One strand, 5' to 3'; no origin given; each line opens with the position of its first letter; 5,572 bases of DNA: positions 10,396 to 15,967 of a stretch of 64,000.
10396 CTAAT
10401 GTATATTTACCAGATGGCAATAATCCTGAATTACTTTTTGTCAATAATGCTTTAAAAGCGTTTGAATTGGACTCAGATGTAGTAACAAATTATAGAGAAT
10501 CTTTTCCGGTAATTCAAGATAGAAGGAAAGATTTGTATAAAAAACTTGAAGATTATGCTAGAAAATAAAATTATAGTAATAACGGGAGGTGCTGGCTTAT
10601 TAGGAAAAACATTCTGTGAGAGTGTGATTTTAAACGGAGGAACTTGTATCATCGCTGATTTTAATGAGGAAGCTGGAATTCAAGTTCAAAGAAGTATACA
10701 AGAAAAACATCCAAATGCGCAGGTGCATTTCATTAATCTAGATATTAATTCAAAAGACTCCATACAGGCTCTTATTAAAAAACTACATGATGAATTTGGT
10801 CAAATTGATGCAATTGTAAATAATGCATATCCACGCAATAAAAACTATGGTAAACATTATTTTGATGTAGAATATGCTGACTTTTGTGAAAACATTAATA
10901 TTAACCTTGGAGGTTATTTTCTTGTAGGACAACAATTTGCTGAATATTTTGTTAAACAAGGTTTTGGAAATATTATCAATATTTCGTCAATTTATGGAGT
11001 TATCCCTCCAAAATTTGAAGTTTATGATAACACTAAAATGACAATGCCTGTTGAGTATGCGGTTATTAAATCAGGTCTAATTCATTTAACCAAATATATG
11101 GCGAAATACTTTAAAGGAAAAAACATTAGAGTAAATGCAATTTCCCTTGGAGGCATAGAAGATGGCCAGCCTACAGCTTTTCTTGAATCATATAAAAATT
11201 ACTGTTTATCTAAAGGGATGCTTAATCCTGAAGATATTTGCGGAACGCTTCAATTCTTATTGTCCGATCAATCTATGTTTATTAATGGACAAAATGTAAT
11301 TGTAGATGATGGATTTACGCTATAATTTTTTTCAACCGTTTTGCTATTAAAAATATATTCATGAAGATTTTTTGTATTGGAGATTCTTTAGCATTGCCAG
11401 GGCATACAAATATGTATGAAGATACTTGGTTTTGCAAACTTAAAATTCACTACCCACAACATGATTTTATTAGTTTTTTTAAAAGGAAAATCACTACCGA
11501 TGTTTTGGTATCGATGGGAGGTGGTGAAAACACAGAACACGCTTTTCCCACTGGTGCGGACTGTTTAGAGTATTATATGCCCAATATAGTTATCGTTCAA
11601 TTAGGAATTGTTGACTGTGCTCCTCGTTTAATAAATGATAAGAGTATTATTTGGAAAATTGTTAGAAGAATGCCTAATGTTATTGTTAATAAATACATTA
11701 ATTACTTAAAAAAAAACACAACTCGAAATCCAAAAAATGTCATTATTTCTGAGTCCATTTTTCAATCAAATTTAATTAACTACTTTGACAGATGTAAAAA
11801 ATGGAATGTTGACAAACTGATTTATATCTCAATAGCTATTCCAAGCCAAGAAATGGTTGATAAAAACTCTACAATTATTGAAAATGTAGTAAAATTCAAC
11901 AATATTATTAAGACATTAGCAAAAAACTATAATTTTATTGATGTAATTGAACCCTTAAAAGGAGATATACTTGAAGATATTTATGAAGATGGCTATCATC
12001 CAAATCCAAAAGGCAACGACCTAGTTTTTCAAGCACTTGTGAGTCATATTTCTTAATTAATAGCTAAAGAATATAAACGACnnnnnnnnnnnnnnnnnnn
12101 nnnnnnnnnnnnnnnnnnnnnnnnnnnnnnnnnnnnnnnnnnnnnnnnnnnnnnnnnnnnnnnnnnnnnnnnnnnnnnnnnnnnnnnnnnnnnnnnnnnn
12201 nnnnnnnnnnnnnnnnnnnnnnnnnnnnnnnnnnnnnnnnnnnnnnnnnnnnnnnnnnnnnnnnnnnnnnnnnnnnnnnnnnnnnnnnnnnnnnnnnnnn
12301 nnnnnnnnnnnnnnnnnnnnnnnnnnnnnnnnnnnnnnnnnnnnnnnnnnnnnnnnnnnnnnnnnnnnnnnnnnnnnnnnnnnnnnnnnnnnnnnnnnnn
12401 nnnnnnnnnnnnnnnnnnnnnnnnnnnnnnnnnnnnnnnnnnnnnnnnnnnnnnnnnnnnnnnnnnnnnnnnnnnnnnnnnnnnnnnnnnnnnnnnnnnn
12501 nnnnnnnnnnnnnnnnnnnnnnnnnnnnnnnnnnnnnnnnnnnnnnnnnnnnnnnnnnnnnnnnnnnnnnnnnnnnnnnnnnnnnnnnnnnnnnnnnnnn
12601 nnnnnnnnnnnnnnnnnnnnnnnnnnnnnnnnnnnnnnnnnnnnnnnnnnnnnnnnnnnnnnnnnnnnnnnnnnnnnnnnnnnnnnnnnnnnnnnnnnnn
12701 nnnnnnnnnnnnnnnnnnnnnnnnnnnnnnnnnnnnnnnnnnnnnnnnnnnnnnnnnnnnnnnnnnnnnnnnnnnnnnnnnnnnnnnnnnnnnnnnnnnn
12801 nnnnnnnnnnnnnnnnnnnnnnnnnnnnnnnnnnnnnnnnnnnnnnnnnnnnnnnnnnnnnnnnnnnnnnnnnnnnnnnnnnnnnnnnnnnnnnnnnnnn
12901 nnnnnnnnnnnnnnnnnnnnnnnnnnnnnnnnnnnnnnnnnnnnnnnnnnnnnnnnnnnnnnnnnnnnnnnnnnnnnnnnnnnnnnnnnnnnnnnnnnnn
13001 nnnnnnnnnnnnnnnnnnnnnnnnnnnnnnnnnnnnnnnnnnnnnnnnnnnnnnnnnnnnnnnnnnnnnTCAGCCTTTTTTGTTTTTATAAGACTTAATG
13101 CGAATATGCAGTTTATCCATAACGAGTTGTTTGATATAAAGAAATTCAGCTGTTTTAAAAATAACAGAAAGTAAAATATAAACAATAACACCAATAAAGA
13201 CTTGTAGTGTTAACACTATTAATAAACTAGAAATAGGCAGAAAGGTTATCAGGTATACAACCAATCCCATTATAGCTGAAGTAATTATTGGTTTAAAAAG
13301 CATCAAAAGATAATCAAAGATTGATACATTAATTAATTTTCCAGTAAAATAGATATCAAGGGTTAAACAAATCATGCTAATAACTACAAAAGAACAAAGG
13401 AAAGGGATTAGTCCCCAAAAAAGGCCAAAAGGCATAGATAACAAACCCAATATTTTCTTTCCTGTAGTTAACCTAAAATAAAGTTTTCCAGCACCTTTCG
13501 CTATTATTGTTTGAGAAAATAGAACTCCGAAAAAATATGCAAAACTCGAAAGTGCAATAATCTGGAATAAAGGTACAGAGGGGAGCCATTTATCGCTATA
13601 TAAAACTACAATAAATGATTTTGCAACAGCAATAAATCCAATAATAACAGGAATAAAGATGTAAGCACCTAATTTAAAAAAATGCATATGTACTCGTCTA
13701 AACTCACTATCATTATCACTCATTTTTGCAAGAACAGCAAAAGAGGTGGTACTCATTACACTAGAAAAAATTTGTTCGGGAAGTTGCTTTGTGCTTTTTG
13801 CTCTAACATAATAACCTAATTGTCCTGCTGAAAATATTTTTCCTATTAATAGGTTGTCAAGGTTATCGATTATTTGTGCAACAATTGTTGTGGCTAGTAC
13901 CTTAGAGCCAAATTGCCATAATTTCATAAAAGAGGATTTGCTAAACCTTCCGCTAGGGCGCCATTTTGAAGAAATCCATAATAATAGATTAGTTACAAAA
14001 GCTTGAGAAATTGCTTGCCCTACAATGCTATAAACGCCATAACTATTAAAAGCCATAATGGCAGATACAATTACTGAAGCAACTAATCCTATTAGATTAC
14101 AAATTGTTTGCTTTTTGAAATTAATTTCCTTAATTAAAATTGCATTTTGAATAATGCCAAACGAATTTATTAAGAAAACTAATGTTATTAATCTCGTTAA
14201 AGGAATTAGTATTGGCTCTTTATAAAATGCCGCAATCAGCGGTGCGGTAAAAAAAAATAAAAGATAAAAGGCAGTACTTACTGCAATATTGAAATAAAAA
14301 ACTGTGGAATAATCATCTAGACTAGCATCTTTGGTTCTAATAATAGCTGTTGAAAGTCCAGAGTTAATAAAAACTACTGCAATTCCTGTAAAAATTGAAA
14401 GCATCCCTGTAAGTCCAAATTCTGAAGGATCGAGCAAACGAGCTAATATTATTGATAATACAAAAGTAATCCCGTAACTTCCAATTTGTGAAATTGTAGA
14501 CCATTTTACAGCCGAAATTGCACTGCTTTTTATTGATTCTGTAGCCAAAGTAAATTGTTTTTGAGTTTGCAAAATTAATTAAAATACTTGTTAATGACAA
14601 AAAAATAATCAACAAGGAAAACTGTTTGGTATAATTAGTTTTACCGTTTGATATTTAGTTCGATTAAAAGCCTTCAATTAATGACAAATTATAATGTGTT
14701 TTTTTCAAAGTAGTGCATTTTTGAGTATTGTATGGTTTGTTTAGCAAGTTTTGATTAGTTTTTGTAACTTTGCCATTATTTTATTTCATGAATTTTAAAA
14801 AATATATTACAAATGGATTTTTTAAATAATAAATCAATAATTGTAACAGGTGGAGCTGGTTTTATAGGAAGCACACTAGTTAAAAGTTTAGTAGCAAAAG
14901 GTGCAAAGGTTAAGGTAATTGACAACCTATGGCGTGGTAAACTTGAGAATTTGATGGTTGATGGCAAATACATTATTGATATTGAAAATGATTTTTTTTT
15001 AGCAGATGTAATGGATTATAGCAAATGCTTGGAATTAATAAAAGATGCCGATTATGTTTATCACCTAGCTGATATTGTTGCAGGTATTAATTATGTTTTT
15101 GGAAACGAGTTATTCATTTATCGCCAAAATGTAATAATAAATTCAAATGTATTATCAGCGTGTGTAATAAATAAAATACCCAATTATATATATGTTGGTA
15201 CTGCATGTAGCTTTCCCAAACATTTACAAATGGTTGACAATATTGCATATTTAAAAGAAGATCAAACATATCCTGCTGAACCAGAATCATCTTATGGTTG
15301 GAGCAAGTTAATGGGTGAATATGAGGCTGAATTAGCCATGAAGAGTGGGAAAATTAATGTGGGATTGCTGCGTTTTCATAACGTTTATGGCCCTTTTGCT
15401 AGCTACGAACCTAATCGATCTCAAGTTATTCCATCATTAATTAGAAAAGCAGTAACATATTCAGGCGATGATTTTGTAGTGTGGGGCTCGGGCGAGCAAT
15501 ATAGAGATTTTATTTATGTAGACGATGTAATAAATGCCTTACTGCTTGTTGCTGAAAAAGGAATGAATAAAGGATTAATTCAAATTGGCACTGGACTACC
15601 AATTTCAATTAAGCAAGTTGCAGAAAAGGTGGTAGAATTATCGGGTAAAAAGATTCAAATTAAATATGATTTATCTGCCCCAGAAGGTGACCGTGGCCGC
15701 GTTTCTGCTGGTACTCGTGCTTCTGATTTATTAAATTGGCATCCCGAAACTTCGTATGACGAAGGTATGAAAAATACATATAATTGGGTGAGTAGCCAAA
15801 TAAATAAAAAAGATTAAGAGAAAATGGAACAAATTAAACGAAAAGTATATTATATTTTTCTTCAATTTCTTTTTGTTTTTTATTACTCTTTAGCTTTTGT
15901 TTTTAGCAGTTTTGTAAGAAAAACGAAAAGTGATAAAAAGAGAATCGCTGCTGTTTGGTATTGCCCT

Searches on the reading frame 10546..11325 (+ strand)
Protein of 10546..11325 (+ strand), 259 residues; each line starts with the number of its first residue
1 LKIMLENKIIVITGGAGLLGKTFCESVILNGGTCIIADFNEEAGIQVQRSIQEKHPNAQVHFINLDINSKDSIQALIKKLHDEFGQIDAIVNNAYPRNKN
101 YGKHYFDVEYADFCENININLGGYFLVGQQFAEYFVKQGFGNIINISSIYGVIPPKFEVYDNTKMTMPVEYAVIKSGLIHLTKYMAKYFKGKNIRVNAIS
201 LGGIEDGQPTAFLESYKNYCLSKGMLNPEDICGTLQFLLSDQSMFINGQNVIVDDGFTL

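Call 3: search_protein_families(library=pfam, proteins=[window:10546-11325:+], max_evalue=0.01)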
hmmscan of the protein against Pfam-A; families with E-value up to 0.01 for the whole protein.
window:10546-11325:+ (259 aa): 6 families
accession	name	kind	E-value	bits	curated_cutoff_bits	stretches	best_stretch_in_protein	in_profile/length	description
PF13561.12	adh_short_C2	-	6.1e-38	131.2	27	1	21-258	10-236/236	Enoyl-(Acyl carrier protein) reductase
PF00106.31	adh_short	-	1.2e-32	113.4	26.6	1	8-205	1-183/195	short chain dehydrogenase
PF08659.16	KR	-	4.8e-09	36.8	22.6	1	10-95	3-90/180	KR domain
PF01370.27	Epimerase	-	1.5e-06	28.3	20.9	1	10-190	1-161/240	NAD dependent epimerase/dehydratase family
PF02719.21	Polysacc_synt_2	-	0.00058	19.6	20.2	1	10-81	1-77/293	Polysaccharide biosynthesis protein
PF16363.11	GDP_Man_Dehyd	-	0.0011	19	27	1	12-92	2-81/332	GDP-mannose 4,6 dehydratase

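Call 4: search_protein_families(library=ncbifam, proteins=[window:10546-11325:+], max_evalue=0.01)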
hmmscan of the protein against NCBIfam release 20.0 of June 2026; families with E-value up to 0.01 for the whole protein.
window:10546-11325:+ (259 aa): 218 families (the best 25 are shown)
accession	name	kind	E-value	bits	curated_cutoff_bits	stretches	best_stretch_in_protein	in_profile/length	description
NF006619.0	PRK09186.1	equivalog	5.6e-111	370.2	255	1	4-259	1-256/256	oxidoreductase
NF050062.1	FlagModPtmA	equivalog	1.4e-88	296.7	350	1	4-259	1-256/256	flagellin modification protein PtmA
NF005559.1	PRK07231.1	subfamily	6.6e-39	133.9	215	1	5-258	2-248/249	glucose 1-dehydrogenase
NF005853.0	PRK07774.1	equivalog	3.4e-36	124.9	303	1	4-258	3-247/250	SDR family oxidoreductase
NF009466.0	PRK12826.1-2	subfamily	1.9e-35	122.5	222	1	6-256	2-243/248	3-oxoacyl-ACP reductase FabG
NF050023.1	7alphHDSH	equivalog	2.1e-35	122.4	450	1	5-258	4-250/259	7alpha-hydroxysteroid dehydrogenase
NF006132.0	PRK08277.1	subfamily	4.4e-35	121.4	281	1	3-258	6-275/280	D-mannonate oxidoreductase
NF004198.0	PRK05653.1-3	equivalog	1.1e-33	116.7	296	1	4-257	4-246/248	3-oxoacyl-ACP reductase FabG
NF053702.1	TrHdxCHCADhChcB1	equivalog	3.3e-32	111.8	400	1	6-258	3-241/250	trans-4-hydroxycyclohexanecarboxylate dehydrogenase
TIGR01830.1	3oxo_ACP_reduc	equivalog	4e-32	111.8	297.75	1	11-257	2-238/239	3-oxoacyl-[acyl-carrier-protein] reductase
NF049979.1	AlphHSDSHdhA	equivalog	1.9e-31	109.5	350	1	5-258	1-247/258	7alpha-hydroxysteroid dehydrogenase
NF006070.0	PRK08213.1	subfamily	2.2e-31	109.3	279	1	4-258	9-257/259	gluconate 5-dehydrogenase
NF005309.0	PRK06841.1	subfamily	3.5e-31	108.6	286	1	3-258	11-253/255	GolD/DthD family dehydrogenase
NF005446.0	PRK07035.1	equivalog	2.7e-30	105.5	373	1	4-258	8-254/255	SDR family oxidoreductase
TIGR01829.1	AcAcCoA_reduct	subfamily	1.6e-29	103.3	302.1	1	8-257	1-240/242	acetoacetyl-CoA reductase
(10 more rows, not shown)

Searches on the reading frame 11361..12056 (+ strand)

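Call 3: search_protein_families(library=pfam, proteins=[window:11361-12056:+], max_evalue=0.01)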
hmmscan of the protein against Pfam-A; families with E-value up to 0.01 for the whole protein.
window:11361-12056:+ (231 aa): 2 families
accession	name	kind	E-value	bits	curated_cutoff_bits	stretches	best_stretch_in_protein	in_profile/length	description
PF13472.12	Lipase_GDSL_2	-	1.6e-06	29.2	32.9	1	41-220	28-177/178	GDSL-like Lipase/Acylhydrolase family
PF00657.28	Lipase_GDSL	-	0.002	18.8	23.6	1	67-226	70-208/208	GDSL-like Lipase/Acylhydrolase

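Call 4: search_protein_families(library=ncbifam, proteins=[window:11361-12056:+], max_evalue=0.01)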
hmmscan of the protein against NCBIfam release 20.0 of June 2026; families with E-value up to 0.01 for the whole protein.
window:11361-12056:+ (231 aa): 0 families

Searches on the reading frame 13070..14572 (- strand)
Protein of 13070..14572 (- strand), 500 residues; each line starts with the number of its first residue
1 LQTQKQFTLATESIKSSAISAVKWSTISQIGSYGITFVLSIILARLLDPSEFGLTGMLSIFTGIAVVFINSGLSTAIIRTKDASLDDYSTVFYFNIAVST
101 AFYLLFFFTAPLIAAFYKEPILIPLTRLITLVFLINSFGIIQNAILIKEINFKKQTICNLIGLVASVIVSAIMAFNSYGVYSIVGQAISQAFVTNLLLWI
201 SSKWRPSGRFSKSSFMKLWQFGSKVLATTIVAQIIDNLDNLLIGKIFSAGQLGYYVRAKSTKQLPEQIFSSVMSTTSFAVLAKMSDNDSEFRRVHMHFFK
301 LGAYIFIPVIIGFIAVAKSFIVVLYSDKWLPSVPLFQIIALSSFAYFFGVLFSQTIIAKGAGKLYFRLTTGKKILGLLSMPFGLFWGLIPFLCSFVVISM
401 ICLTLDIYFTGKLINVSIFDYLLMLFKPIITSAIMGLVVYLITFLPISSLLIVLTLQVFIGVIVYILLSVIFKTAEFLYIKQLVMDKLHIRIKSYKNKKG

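Call 5: search_protein_families(library=pfam, proteins=[window:13070-14572:-], max_evalue=0.001)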
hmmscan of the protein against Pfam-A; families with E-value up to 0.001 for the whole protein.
window:13070-14572:- (500 aa): 2 families
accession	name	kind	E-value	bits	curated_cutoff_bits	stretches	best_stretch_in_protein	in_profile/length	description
PF13440.11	Polysacc_synt_3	-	5.7e-83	279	23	1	42-334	1-293/293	Polysaccharide biosynthesis protein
PF01943.22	Polysacc_synt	-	1.7e-30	106.8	28.2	1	24-284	7-273/274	Polysaccharide biosynthesis protein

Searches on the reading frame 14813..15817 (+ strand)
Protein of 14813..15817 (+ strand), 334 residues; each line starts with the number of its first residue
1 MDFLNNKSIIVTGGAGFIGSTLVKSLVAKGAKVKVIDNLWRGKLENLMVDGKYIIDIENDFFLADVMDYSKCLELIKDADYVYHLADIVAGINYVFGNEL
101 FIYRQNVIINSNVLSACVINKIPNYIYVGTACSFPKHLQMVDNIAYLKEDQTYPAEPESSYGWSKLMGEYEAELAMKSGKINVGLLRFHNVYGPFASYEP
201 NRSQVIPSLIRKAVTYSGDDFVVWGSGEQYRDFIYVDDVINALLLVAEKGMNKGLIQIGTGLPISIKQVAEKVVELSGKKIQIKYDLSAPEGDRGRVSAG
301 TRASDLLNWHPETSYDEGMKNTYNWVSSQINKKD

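Call 6: search_protein_families(library=pfam, proteins=[window:14813-15817:+], max_evalue=0.001)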
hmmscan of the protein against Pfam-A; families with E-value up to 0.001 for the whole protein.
window:14813-15817:+ (334 aa): 7 families
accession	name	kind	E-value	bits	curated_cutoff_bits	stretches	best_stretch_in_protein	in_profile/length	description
PF01370.27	Epimerase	-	2.7e-48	164.9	20.9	1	9-259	1-240/240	NAD dependent epimerase/dehydratase family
PF16363.11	GDP_Man_Dehyd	-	3e-27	96.4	27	1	10-321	1-331/332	GDP-mannose 4,6 dehydratase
PF01073.25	3Beta_HSD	-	3.6e-19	69.3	22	1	10-248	1-230/280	3-beta hydroxysteroid dehydrogenase/isomerase family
PF02719.21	Polysacc_synt_2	-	3.2e-12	46.7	20.2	1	9-130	1-128/293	Polysaccharide biosynthesis protein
PF07993.18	NAD_binding_4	-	3.1e-10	40.1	20.1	1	71-242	81-257/258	Male sterility protein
PF04321.23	RmlD_sub_bind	-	7.9e-05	22.3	27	1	8-201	2-158/287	RmlD substrate binding domain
PF00106.31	adh_short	-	0.00092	19.2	26.6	0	7-80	1-72/195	short chain dehydrogenase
